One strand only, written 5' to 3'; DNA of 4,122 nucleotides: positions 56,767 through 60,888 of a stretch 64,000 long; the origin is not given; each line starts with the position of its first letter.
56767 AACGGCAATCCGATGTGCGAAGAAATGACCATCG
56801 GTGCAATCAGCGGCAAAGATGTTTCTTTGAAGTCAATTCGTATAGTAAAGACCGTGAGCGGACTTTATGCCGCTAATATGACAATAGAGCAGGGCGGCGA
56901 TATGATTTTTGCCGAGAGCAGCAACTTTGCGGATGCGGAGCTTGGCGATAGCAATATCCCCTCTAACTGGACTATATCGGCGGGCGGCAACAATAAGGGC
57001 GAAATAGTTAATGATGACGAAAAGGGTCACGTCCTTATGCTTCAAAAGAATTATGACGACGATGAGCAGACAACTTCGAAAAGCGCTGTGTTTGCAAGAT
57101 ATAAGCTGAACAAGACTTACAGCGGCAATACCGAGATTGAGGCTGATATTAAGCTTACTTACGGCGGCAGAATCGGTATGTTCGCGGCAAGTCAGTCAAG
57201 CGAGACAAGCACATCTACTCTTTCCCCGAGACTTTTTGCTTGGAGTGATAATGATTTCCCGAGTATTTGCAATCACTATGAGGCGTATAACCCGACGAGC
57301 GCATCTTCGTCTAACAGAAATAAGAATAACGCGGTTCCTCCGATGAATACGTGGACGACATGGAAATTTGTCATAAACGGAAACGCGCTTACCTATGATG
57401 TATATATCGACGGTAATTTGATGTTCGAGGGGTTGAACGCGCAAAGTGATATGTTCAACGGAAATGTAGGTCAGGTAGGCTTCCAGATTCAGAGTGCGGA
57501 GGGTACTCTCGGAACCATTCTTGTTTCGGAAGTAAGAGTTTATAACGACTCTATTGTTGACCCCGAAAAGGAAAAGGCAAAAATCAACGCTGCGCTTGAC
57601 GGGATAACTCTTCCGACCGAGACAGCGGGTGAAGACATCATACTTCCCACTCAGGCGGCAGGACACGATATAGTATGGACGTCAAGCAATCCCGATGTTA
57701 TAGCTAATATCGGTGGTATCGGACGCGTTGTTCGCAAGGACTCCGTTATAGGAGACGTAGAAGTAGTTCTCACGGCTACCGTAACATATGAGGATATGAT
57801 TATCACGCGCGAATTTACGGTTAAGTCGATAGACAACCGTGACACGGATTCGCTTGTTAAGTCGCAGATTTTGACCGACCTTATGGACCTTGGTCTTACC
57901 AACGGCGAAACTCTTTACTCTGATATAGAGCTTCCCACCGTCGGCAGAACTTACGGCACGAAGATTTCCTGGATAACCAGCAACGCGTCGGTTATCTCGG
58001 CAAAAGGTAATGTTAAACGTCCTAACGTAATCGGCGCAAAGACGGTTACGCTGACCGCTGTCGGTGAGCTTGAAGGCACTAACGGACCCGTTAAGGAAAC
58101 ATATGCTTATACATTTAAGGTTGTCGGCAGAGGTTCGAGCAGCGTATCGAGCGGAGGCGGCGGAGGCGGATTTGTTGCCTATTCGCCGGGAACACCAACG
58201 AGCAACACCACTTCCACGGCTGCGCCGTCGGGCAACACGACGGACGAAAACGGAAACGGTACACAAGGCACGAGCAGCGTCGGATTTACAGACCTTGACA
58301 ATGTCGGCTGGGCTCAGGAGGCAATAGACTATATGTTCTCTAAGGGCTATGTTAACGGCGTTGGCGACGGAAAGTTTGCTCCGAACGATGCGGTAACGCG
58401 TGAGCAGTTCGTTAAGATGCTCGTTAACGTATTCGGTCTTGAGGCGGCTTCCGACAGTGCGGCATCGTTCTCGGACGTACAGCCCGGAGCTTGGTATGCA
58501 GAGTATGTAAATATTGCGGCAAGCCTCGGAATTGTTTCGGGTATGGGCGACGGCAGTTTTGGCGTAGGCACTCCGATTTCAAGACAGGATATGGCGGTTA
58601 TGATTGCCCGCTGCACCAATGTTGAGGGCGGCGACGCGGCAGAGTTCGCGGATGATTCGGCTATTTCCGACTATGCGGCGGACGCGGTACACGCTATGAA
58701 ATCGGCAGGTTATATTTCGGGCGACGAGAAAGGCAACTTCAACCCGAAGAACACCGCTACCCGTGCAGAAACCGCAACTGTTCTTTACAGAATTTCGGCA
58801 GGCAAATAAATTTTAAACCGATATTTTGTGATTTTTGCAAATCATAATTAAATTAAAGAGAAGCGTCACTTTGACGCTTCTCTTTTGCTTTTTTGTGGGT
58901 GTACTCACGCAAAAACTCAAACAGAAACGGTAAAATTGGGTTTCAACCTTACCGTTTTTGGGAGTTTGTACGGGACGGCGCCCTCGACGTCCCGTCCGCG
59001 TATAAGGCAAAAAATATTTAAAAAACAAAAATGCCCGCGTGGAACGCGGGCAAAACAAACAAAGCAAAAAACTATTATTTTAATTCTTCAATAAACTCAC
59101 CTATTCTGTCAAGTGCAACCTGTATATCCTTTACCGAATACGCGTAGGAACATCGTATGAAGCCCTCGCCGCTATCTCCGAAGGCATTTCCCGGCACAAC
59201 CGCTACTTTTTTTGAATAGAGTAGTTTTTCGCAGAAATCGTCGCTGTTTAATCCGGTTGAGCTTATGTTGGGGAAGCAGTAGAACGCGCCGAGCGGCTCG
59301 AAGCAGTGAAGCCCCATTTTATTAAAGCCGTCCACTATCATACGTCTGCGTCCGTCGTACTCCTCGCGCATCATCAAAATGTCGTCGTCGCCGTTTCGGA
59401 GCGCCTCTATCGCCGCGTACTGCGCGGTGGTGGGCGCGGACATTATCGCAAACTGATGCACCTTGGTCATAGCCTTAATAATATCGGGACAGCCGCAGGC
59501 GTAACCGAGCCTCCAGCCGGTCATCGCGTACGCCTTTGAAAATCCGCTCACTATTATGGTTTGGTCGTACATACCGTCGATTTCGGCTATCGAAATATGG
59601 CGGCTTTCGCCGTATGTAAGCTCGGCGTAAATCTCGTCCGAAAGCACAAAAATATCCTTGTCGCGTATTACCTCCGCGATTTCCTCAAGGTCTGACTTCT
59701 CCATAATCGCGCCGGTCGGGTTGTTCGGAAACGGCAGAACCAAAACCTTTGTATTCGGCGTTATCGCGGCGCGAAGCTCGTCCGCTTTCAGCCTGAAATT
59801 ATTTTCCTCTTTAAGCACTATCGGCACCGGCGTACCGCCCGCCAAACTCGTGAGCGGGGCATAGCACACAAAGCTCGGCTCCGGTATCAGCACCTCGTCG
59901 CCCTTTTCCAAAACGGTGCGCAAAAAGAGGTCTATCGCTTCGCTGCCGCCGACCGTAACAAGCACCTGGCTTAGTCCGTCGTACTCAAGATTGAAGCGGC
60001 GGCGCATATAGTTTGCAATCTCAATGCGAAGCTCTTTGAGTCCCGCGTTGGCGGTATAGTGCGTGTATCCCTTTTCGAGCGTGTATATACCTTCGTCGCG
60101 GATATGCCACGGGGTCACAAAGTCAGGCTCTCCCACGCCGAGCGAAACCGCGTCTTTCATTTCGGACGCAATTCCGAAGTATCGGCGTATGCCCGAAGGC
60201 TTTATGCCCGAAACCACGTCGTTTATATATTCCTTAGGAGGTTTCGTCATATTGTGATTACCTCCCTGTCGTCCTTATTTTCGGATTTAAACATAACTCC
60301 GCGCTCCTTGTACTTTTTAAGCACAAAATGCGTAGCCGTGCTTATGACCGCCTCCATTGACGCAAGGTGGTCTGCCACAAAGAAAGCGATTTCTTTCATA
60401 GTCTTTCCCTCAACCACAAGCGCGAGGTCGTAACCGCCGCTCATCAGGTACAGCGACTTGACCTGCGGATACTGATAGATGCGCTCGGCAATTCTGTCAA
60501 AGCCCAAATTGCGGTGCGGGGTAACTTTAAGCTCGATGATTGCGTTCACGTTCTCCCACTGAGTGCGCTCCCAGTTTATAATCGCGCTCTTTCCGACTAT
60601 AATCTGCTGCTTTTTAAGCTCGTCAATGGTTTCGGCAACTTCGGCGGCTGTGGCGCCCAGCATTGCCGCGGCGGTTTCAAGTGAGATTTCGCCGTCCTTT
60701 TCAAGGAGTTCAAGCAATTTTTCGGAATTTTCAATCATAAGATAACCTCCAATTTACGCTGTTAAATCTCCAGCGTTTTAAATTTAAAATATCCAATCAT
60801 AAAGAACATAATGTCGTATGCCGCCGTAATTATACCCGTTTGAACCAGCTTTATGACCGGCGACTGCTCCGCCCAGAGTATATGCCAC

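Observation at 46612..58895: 12-kb surface operon coupling a 2107-aa SLH-anchored PL1-like lyase, an S-layer-protein paralog and a LamG/SLH protein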

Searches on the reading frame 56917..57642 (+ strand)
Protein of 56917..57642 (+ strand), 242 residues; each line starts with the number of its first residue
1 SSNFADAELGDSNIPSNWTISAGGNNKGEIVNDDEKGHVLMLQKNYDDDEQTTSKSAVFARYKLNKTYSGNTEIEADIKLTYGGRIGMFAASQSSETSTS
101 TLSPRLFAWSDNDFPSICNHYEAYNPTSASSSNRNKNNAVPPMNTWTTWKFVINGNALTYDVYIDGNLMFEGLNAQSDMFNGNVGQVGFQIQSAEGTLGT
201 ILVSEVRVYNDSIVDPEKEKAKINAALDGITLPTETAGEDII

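Call 19: search_protein_families(library=pfam, proteins=[window:56917-57642:+], max_evalue=10)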
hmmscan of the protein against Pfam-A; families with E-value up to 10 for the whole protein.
window:56917-57642:+ (242 aa): 2 families
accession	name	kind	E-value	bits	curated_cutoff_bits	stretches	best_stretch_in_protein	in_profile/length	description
PF06439.18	3keto-disac_hyd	-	0.00013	22.5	26.8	1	16-194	12-177/187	3-keto-disaccharide hydrolase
PF00061.29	Lipocalin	-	0.031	14.9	23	1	22-68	74-120/145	Lipocalin / cytosolic fatty-acid binding protein family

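Call 51: find_homologous_proteins(query=A3, max_evalue=0.001)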
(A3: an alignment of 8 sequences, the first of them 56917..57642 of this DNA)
Query A3 (8 sequences) (242 aa, profile of the alignment): 1 proteins with E <= 0.001 among 4603 candidates.
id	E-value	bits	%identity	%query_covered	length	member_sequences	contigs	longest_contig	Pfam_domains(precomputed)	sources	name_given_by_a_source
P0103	8.6e-35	138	28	36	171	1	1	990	-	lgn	-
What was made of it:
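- Tried and rejected: A profile search for the shared ConA-like module in the 5.8-billion-protein index returned one 171-aa fragment (call 51).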

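Call 52: search_protein_families(library=pfam, alignment_id=A3, max_evalue=1)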
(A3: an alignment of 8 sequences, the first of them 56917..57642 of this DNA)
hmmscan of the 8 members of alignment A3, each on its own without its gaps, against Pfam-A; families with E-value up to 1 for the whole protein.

A. member 1, window:56917-57642:+ (242 aa): 2 families
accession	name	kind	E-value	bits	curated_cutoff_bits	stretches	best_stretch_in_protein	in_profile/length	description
PF06439.18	3keto-disac_hyd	-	0.00013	22.5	26.8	1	16-194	12-177/187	3-keto-disaccharide hydrolase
PF00061.29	Lipocalin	-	0.031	14.9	23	1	22-68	74-120/145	Lipocalin / cytosolic fatty-acid binding protein family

B. families by the number of members that match (of 8 scanned): 11 families
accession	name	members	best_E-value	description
PF20578.4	aBig_2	4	0.00015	Atrophied bacterial Ig domain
PF13385.13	Laminin_G_3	3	0.00015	Concanavalin A-like lectin/glucanases superfamily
PF06439.18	3keto-disac_hyd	1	0.00013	3-keto-disaccharide hydrolase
PF14099.13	Polysacc_lyase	1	0.008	Polysaccharide lyase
PF11545.14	HemeBinding_Shp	1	0.019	Cell surface heme-binding protein Shp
PF22585.3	Sialidase-like_CBM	1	0.03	Sialidase-like, CBM domain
PF00061.29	Lipocalin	1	0.031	Lipocalin / cytosolic fatty-acid binding protein family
PF21708.4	Glyco_hydro_59_C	1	0.098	Galactocerebrosidase, C-terminal lectin domain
PF13678.12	Peptidase_M85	1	0.11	NFkB-p65-degrading zinc protease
PF23763.2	Beta-barrel_GLAA-B_I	1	0.17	GLAA-B beta-barrel domain I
PF23034.1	DUF7035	1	0.28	Domain of unknown function (DUF7035)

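Call 91: search_solved_structures(query=A3, max_evalue=5)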
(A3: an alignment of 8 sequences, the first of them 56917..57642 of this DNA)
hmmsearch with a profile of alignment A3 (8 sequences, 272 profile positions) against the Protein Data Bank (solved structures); distinct sequences matched with E-value up to 5: 1.
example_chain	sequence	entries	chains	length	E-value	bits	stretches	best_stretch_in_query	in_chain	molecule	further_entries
7fc0_A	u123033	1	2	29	1.8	11.1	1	82-105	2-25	RrMbnA precosur peptide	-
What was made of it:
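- On Concanavalin A-like / LamG superfamily (shared module): No PDB sequence match (call 91).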

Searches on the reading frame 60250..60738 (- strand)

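Call 11: search_protein_families(library=pfam, proteins=[window:60250-60738:-], max_evalue=0.001)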
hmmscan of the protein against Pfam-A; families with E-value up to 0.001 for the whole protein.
window:60250-60738:- (163 aa): 2 families
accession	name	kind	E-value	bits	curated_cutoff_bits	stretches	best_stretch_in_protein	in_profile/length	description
PF01037.27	AsnC_trans_reg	-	3.1e-15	56.3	25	1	68-141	1-72/73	Lrp/AsnC ligand binding domain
PF13404.12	HTH_AsnC-type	-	4.9e-05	23.5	27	1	7-41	7-41/42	AsnC-type helix-turn-helix domain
